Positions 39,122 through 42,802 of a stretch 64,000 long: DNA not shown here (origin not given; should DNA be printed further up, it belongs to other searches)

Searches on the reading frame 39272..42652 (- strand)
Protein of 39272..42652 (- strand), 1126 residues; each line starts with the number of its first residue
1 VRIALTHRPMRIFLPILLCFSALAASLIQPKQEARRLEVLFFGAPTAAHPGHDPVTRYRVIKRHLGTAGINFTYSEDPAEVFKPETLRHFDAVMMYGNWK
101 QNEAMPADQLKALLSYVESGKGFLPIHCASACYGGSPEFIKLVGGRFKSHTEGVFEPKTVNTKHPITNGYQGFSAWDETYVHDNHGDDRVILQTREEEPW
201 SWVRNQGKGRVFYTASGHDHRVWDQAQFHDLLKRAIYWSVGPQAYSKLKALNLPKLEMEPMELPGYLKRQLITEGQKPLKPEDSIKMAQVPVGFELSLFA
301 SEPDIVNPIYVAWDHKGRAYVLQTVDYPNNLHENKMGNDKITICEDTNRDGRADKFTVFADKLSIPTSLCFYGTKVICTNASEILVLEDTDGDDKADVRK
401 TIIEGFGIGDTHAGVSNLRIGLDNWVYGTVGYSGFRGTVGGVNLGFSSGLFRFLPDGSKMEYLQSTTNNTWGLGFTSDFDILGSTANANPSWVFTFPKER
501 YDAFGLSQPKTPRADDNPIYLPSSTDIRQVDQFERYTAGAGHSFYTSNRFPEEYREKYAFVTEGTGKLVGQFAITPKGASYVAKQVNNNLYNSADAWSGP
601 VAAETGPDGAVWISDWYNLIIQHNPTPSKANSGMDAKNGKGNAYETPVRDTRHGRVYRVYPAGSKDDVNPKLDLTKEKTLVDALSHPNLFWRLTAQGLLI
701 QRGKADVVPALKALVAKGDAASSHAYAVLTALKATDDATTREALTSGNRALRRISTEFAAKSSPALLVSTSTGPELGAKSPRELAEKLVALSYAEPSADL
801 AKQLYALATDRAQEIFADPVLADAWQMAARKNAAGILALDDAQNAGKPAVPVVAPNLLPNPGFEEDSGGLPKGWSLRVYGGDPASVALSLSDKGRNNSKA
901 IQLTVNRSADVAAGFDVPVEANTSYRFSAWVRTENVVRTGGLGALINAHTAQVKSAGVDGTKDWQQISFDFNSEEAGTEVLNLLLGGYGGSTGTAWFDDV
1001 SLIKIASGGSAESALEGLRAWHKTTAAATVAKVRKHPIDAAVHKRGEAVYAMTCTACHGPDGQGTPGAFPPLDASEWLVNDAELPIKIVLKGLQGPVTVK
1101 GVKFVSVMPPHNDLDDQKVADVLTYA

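Call 83: search_protein_families(library=pfam, proteins=[window:39272-42652:-], max_evalue=0.0001)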
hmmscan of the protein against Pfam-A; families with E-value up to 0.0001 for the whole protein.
window:39272-42652:- (1126 aa): 5 families
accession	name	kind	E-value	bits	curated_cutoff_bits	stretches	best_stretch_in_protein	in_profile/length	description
PF23500.1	DUF7133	-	2.3e-105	353.5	27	1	280-661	1-383/385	Domain of unknown function (DUF7133)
PF06283.17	ThuA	-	3.1e-34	119.5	33.4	1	49-238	11-208/209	Trehalose utilisation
PF00034.26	Cytochrom_C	-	4.7e-11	44.3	21.3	1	1044-1125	2-85/90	Cytochrome c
PF13442.11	Cytochrome_CBB3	-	4.6e-07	30.5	27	1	1044-1125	4-67/68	Cytochrome C oxidase, cbb3-type, subunit III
PF02018.23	CBM_4_9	-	7.3e-06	26.8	25.9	1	856-974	2-119/136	Carbohydrate binding domain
